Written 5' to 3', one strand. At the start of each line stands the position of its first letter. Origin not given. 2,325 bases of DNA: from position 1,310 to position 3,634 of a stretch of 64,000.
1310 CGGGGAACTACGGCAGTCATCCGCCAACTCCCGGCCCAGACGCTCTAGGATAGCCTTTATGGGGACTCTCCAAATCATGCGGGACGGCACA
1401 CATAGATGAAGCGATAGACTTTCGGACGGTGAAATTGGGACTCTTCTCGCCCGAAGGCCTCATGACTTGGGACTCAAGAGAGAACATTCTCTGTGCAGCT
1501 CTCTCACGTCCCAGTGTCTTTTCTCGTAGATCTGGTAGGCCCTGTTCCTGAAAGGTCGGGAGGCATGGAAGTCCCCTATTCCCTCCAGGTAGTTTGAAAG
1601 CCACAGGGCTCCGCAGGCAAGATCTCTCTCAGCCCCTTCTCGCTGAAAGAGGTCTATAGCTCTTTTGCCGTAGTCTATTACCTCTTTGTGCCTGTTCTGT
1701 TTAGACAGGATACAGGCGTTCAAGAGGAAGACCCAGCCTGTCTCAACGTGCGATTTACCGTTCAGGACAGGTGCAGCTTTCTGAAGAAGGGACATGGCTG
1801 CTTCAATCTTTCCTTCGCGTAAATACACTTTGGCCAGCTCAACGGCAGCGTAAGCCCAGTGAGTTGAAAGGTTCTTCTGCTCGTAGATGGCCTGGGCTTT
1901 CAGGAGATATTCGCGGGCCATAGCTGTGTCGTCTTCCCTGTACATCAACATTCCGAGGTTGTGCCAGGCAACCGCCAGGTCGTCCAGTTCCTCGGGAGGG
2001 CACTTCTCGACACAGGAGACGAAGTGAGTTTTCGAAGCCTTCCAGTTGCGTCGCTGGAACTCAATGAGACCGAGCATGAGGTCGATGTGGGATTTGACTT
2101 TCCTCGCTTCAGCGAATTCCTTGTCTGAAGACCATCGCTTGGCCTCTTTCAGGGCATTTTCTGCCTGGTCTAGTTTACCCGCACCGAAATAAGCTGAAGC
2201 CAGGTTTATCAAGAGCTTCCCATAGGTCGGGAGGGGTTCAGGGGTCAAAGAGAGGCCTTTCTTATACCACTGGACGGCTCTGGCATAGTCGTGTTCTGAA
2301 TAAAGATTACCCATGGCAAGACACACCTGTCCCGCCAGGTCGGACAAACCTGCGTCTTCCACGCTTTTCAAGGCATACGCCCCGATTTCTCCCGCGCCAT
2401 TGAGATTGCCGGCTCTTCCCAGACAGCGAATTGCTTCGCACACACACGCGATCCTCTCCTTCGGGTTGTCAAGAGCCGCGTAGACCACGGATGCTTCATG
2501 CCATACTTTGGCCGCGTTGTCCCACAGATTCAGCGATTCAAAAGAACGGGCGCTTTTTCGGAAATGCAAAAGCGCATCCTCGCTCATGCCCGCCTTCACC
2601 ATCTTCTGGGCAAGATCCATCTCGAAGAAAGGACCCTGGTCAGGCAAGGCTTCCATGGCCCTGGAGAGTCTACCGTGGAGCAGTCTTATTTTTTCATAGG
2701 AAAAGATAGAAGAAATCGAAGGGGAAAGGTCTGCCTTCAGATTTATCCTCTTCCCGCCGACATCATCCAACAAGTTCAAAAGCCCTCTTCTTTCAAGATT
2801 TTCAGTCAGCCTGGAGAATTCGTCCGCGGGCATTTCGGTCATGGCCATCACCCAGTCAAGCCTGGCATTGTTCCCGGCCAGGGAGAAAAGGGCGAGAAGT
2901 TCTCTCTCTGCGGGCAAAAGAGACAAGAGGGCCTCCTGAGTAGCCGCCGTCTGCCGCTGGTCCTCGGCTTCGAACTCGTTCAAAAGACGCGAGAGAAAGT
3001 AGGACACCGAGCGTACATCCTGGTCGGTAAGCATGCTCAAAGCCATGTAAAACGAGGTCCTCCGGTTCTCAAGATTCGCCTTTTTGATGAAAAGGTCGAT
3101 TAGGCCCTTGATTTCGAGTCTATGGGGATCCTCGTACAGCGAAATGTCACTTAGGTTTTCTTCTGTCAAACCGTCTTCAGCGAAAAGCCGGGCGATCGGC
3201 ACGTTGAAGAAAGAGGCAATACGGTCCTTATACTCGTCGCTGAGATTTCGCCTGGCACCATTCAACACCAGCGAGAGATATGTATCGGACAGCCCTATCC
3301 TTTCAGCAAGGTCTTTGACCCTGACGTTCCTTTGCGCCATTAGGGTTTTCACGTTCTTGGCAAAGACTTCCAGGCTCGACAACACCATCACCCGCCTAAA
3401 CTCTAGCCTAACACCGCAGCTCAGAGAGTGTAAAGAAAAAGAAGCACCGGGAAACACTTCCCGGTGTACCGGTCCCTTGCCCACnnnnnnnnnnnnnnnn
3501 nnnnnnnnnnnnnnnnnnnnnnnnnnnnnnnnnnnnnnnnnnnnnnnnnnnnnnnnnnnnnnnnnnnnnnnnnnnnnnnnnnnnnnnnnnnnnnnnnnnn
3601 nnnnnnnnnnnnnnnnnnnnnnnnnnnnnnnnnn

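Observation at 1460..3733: Candidate peptide-signalling (RNPP-like) cassette: tandem-repeat secreted pro-peptide + terminator + large XRE-HTH/TPR regulator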

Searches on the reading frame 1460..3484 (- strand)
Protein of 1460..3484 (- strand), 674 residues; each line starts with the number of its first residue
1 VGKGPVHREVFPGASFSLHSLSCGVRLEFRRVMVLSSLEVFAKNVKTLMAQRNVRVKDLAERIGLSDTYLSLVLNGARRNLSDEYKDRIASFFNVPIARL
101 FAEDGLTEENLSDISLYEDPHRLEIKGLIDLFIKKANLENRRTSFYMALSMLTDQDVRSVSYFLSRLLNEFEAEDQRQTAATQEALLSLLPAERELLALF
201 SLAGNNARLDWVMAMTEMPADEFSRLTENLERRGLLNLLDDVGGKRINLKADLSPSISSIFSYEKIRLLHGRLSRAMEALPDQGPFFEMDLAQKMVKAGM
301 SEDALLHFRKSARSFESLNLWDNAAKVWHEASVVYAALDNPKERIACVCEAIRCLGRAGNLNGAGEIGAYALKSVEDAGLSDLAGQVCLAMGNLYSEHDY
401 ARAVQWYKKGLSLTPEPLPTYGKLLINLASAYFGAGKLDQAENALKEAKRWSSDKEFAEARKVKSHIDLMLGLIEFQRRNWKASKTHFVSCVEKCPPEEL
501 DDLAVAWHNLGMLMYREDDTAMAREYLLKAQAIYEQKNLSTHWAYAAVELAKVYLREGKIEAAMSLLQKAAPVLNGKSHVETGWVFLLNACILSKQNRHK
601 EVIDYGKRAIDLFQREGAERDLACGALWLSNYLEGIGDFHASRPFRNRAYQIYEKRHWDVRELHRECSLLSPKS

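Call 3: search_protein_families(library=pfam, proteins=[window:1460-3484:-], max_evalue=1)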
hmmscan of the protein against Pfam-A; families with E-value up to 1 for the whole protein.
window:1460-3484:- (674 aa): 33 families (the best 25 are shown)
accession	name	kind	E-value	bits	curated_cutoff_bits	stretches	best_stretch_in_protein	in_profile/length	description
PF13424.12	TPR_12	-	6.6e-19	68.3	30.1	4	502-571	1-72/77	Tetratricopeptide repeat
PF07719.23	TPR_2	-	1.2e-16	59.8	27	3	505-535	2-32/34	Tetratricopeptide repeat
PF13181.12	TPR_8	-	1.8e-11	43.7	25.7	2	424-454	3-33/34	Tetratricopeptide repeat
PF14938.12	SNAP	-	6.6e-10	39.4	25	2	301-410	31-141/282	Soluble NSF attachment protein, SNAP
PF14559.12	TPR_19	-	3.3e-09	37.4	25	2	394-457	1-61/68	Tetratricopeptide repeat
PF00515.34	TPR_1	-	5.2e-08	32.8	27.8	1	423-448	2-27/34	Tetratricopeptide repeat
PF13374.12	TPR_10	-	7e-08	32.7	27.5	1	425-448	5-28/42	Tetratricopeptide repeat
PF17874.7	TPR_MalT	-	1.2e-07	31.7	45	2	427-585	45-201/336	MalT-like TPR region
PF13428.12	TPR_14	-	3.7e-07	30.6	23.5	1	424-458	3-38/44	Tetratricopeptide repeat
PF01381.28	HTH_3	-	1.2e-06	28.9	23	1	46-99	2-54/55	Helix-turn-helix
PF13176.12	TPR_7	-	2.5e-06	27.6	27.9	0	388-416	2-33/36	Tetratricopeptide repeat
PF10345.15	Cohesin_load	-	5.2e-06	25.6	25.8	2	512-596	66-151/585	Cohesin loading factor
PF07721.20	TPR_4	-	1.5e-05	25.6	27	0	425-445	4-24/26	Tetratricopeptide repeat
PF12895.13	ANAPC3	-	1.5e-05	25.6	27.2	1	539-604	18-77/82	Anaphase-promoting complex, cyclosome, subunit 3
PF25068.1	ARM_TT21_4th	-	6.6e-05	23.7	30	1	396-480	11-87/153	Tetratricopeptide repeat protein 21 forth ARM domain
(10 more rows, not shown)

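Call 11: find_homologous_proteins(query=window:1463-3388:-)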
Query seq(642 aa) (642 aa): 26 proteins with E <= 0.001 among 8000 candidates.
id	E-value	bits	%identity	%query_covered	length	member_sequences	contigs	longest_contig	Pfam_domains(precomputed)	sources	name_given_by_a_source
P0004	0.0e+0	1418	99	100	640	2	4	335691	PF01381.29,PF13176.13,PF13428.13,PF13374.13,PF07721.21,PF14559.13,PF10345.16,PF17874.8,PF00515.35,PF13424.13,PF14938.13,PF13181.13,PF07719.24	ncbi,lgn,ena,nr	ncbi:MAG TPA: tetratricopeptide repeat protein [Firmicutes bacterium]|nr:tetratricopeptide repeat pr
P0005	7.8e-257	872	59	100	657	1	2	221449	PF14559.13,PF12862.14,PF01381.29,PF13424.13,PF28559.1,PF14938.13,PF13443.13,PF07719.24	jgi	-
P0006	7.6e-193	660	47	100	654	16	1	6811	PF14559.13,PF01381.29,PF13424.13,PF07719.24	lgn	-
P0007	3.2e-187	642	48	99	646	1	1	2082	PF17874.8,PF01381.29,PF13424.13,PF14938.13,PF13443.13,PF07719.24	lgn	-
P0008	1.9e-186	639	46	100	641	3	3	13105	PF14559.13,PF17874.8,PF00515.35,PF01381.29,PF13424.13,PF13432.13,PF13428.13,PF13181.13,PF07719.24,PF13174.13,PF13374.13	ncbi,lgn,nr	ncbi:MAG TPA: helix-turn-helix domain-containing protein [Firmicutes bacterium]|nr:helix-turn-helix 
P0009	2.1e-186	639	46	100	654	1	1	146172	PF14559.13,PF01381.29,PF13424.13,PF07719.24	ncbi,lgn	-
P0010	1.1e-180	620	47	100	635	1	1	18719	PF13424.13,PF13443.13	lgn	-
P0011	6.0e-180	618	46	100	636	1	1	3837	PF17874.8,PF01381.29,PF13424.13,PF13443.13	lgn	-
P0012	1.9e-179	616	46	99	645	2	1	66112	PF14559.13,PF17874.8,PF13424.13,PF28559.1,PF14938.13,PF13443.13,PF07719.24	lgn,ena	-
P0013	6.5e-178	611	47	100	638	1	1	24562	PF17874.8,PF13424.13,PF14938.13,PF13443.13,PF07719.24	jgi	jgi:tetratricopeptide (TPR) repeat protein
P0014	1.6e-177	610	46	99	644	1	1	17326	PF14559.13,PF17874.8,PF01381.29,PF13424.13,PF14938.13,PF13443.13,PF07719.24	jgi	jgi:tetratricopeptide (TPR) repeat protein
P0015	2.4e-175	603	57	71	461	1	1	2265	PF14559.13,PF01381.29,PF13424.13,PF14938.13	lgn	-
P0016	2.7e-175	602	45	100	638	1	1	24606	PF17874.8,PF00515.35,PF13424.13,PF14938.13,PF13181.13,PF13443.13,PF07719.24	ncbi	ncbi:MAG: tetratricopeptide repeat protein [Bacillota bacterium]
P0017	5.3e-173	595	43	100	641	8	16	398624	PF14559.13,PF17874.8,PF00515.35,PF13424.13,PF28559.1,PF13176.13,PF14938.13,PF13428.13,PF13181.13,PF07719.24,PF13374.13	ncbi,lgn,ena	ncbi:MAG: helix-turn-helix domain-containing protein [Bacillota bacterium]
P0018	9.5e-173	594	45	100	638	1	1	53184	PF17874.8,PF13424.13,PF14938.13,PF07719.24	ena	-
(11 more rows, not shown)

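Call 13: find_encoding_contigs(protein=P0005, flank=6000, max_places=3)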
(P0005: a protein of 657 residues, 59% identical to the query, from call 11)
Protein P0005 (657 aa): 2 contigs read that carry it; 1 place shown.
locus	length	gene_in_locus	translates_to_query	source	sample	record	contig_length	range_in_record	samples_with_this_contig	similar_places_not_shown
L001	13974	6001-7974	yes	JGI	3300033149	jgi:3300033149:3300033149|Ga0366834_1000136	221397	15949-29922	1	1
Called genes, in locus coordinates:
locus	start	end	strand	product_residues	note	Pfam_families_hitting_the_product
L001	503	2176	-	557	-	PF07969:Amidohydro_3, PF01979:Amidohydro_1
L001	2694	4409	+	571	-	PF00890:FAD_binding_2, PF01266:DAO (faint), PF03486:HI0933_like, PF07992:Pyr_redox_2 (faint), PF02910:Succ_DH_flav_C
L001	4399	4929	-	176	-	PF13302:Acetyltransf_3, PF13420:Acetyltransf_4, PF13523:Acetyltransf_8 (faint), PF00583:Acetyltransf_1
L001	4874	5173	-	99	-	-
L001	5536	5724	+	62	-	-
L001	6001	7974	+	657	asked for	PF01381:HTH_3 (weak), PF13443:HTH_26 (faint), PF28559:TPR_SusR (faint), PF14938:SNAP, PF07719:TPR_2 (faint), PF13424:TPR_12 (faint), PF12862:ANAPC5 (faint), PF14559:TPR_19 (weak)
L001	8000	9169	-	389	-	PF00155:Aminotran_1_2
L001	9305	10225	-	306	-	-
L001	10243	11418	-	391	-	PF13302:Acetyltransf_3, PF13420:Acetyltransf_4 (faint), PF00583:Acetyltransf_1, PF13673:Acetyltransf_10, PF13508:Acetyltransf_7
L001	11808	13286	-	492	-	PF09547:SpoIVA_ATPase, PF20438:SpoIVA_middle, PF20439:SpoIVA_C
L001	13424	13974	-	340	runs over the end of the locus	PF01210:NAD_Gly3P_dh_N, PF02558:ApbA (weak), PF03446:NAD_binding_2 (weak), PF03807:F420_oxidored (weak), PF07479:NAD_Gly3P_dh_C, PF20618:GPD_NAD_C_bact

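Call 15: find_related_loci(query=A1, collection=genome_contigs, flank=5000)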
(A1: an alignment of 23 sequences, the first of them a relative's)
Query A1 (640 aa) in genome_contigs; peptide patterns used: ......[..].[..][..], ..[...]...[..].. (x = any residue, [..] = any of these).
42 stretches matched a pattern; 18 encode a relative of the query (tblastn E <= 1e-3); 18 distinct loci.
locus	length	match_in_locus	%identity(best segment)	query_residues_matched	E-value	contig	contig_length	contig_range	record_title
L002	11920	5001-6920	47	1-640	0e+0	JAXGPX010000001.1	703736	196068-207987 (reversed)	MAG: Bacillota bacterium isolate AnMBR.bin312 bin312_1, whole genome shotgun sequence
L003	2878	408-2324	46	1-639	0e+0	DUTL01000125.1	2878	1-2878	MAG TPA_asm: Candidatus Fermentithermobacillaceae bacterium isolate AS05jafATM_71 31281_AS05, whole genome shotgun seque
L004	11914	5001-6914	46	1-639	0e+0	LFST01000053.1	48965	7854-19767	MAG: Candidatus Fermentithermobacillaceae bacterium DTU015 scaffold739, whole genome shotgun sequence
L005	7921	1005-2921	47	1-639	0e+0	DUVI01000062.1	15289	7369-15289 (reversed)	MAG TPA_asm: Bacillota bacterium isolate AS08sgBPME_372 293582_AS08, whole genome shotgun sequence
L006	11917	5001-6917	46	1-639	0e+0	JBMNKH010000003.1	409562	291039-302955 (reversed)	MAG: Bacillota bacterium isolate SBF912LR0HQ0183 contig_42549, whole genome shotgun sequence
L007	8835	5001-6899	46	1-638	0e+0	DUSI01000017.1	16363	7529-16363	MAG TPA_asm: Candidatus Fermentithermobacillaceae bacterium isolate AS04akNAM_117 13622_AS04, whole genome shotgun seque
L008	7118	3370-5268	45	1-638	0e+0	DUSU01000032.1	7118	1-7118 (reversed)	MAG TPA_asm: Candidatus Fermentithermobacillaceae bacterium isolate AS04akNAM_77 15131_AS04, whole genome shotgun sequen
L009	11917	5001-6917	44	1-639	0e+0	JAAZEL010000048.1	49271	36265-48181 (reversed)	MAG: Candidatus Fermentithermobacillaceae bacterium isolate AS09scLD_335 217611_AS09, whole genome shotgun sequence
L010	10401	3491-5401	45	1-640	7e-180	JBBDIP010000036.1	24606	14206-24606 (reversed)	MAG: Bacillota bacterium isolate LejiaA_60_10 Lejia_A_3104_length_24606_cov_6, whole genome shotgun sequence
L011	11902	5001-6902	45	1-638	1e-179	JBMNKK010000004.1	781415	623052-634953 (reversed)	MAG: Bacillota bacterium isolate SBF912LR0HQ0201 contig_9361, whole genome shotgun sequence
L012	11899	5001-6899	44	1-638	4e-175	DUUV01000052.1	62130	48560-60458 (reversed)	MAG TPA_asm: Candidatus Fermentithermobacillaceae bacterium isolate AS08sgBPME_276 173197_AS08, whole genome shotgun seq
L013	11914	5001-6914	44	1-640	5e-175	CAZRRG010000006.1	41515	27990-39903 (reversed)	MAG TPA_asm: uncultured Eubacteriales bacterium isolate binchicken_co117_464 genome assembly, contig: NODE_1779_length_4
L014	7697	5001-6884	43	1-633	5e-175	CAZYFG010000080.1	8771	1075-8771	MAG TPA_asm: uncultured Eubacteriales bacterium isolate SRP239243_co1_308 genome assembly, contig: NODE_14471_length_877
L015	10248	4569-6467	43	1-638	5e-167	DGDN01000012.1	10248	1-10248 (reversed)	MAG TPA_asm: Candidatus Fermentithermobacillaceae bacterium UBA3951 UBA3951_contig_13402, whole genome shotgun sequence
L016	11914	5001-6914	42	1-640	1e-158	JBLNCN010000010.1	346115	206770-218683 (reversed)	MAG: Bacillota bacterium isolate MAG124 PRJNA950955_bin31_renamed_9, whole genome shotgun sequence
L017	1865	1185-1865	45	1-232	2e-57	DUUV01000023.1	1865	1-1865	MAG TPA_asm: Candidatus Fermentithermobacillaceae bacterium isolate AS08sgBPME_276 234674_AS08, whole genome shotgun seq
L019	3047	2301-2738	38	1-140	3e-22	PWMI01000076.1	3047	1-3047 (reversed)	MAG: Candidatus Iainarchaeum archaeon isolate CSSed10_269 CS-Sed10-C129913, whole genome shotgun sequence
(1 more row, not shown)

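Call 16: find_related_loci(query=A1, collection=metagenome_contigs, flank=5000)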
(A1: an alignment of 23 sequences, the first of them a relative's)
Query A1 (640 aa) in metagenome_contigs; peptide patterns used: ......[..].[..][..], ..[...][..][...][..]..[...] (x = any residue, [..] = any of these).
73 stretches matched a pattern; 13 encode a relative of the query (tblastn E <= 1e-3); 13 distinct loci.
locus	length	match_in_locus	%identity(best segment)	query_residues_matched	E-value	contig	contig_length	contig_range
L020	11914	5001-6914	46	1-639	0e+0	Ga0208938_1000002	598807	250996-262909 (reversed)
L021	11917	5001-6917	46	1-639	0e+0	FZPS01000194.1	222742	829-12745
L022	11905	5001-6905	46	1-638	0e+0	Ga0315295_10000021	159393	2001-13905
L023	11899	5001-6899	45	1-638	0e+0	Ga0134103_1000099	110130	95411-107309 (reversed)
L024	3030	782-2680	45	1-638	0e+0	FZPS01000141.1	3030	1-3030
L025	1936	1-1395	43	175-639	5e-135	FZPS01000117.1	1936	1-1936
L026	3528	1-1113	46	271-640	2e-106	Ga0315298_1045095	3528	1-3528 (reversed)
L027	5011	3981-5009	45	1-345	2e-88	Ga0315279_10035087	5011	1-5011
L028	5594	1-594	52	439-636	6e-62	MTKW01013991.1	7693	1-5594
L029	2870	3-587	48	445-639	3e-56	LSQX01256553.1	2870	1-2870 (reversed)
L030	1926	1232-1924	42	1-233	1e-53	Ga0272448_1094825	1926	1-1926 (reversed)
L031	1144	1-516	48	469-640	6e-49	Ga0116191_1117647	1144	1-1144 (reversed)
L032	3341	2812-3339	46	1-176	9e-44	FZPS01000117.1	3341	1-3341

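Call 26: search_solved_structures(query=A1, max_evalue=10)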
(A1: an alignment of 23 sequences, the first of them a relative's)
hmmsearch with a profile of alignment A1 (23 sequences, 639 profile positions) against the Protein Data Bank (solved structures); distinct sequences matched with E-value up to 10: 85 (the best 60 are shown).
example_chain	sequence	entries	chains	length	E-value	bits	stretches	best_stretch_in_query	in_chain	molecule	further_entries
9qhb_A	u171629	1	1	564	1e-10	44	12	358-497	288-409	Engineered tetratricopeptide repeat protein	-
8bu0_A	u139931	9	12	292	1.2e-08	37.1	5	434-497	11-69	Consensus tetratricopeptide repeat protein | Crystal structure of an 8-repeat consensus TPR superhelix with Zinc. | Monomer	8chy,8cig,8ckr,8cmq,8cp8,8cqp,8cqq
5o09_1C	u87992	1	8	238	7.5e-08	34.4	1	350-536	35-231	Bacterial kinesin light chain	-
5o01_A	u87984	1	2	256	8.2e-08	34.3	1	350-536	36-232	BKLC (bacterial kinesin-light chain-like)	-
6t3h_A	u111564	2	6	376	1.4e-07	33.5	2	427-508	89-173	Response regulator aspartate phosphatase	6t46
7obi_A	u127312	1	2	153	1.4e-06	30.2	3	352-384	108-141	CTPR-rv4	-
9qhc_A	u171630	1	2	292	2e-06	29.8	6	434-497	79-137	Engineered tetratricopeptide repeat protein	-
6eou_A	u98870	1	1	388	1.1e-05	27.3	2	313-414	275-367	UDP-N-acetylglucosamine--peptide N-acetylglucosaminyltransferase 110 kDa subunit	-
1w3b_A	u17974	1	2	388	1.2e-05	27.2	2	313-414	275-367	UDP-N-ACETYLGLUCOSAMINE--PEPTIDE N-ACETYLGLUCOSAMINYLTRANSFERASE 110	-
2wqh_A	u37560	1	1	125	1.2e-05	27.1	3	468-502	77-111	CTPR3Y3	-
6fuz_A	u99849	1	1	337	1.7e-05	26.7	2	272-494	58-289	Kinesin light chain 1,Kinesin light chain 1,C-Jun-amino-terminal kinase-interacting protei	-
3nf1_A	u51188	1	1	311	1.8e-05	26.6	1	269-494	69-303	Kinesin light chain 1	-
6fv0_A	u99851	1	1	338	2.8e-05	25.9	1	270-494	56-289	Kinesin light chain 1,Torsin-1A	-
6swu_A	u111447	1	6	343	3e-05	25.9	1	270-494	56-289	Kinesin light chain 1,Kinesin light chain 1,TPR domain of kinesin light chain 1 in complex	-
3ceq_A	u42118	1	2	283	4.9e-05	25.2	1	270-424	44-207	Kinesin light chain 2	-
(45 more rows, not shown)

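Call 27: search_protein_families(library=ncbifam, proteins=[P0004], max_evalue=1)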
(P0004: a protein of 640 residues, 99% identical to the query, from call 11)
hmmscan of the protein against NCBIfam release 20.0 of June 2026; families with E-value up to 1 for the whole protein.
P0004 (640 aa): 25 families
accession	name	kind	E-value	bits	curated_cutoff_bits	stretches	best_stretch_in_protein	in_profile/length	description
NF033920.0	C39_PA2778_fam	equivalog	1e-08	34.9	150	1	353-417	192-253/255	PA2778 family cysteine peptidase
NF053720.1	NsdA_fam_reg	subfamily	2e-07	30.9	75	2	301-414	291-394/432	NsdA family TPR-like regulatory protein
TIGR02521.1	type_IV_pilW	equivalog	8.6e-07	28.7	154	1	469-540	134-199/234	type IV pilus biogenesis/stability protein PilW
TIGR02917.1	PEP_TPR_lipo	equivalog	1.9e-06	26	312.2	0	435-462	299-326/899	XrtA/PEP-CTERM system TPR-repeat protein PrsT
NF053617.1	SARPRegAfsRStmc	equivalog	2.9e-06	25.5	1430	1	388-623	736-970/986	SARP-family global regulator AfsR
NF058541.1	SusR_regulator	equivalog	1.5e-05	24.4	480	1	387-536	121-267/515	SusR family glycan utilization regulator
NF010465.0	PRK13890.1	equivalog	4.6e-05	23.5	96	1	6-82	5-80/121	conjugal transfer protein TrbA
NF053779.1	BT3442_fam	equivalog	4.9e-05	22.2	940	2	462-591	52-184/563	BT3442 family protein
NF047558.1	TPR_END_plus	domain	0.00018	21.4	32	1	556-578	6-28/56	TPR end-of-group domain-containing protein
NF053520.1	HK_Porph_FimS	equivalog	0.00024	19.5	600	1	366-548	60-242/618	sensor histidine kinase FimS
NF052312.1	T9SS_PorW_SprE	equivalog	0.00047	18.9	250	2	346-414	285-354/716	type IX secretion system periplasmic lipoprotein PorW/SprE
NF047371.1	FlcA_CTERM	equivalog_domain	0.0027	16.2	300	1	361-504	410-541/646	periplasmic flagellar collar protein FlcA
NF042912.1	Amuc_1098_fam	equivalog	0.004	15.2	750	1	489-537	67-116/805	Amuc_1098 family type IV pilus outer membrane protein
TIGR02552.1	LcrH_SycD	equivalog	0.011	15.5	104.8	1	363-434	65-130/136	SycD/LcrH family type III secretion system chaperone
NF046032.1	TransRegSlrRBacil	equivalog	0.014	15.5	250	1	18-71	13-66/149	HTH-type transcriptional regulator SlrR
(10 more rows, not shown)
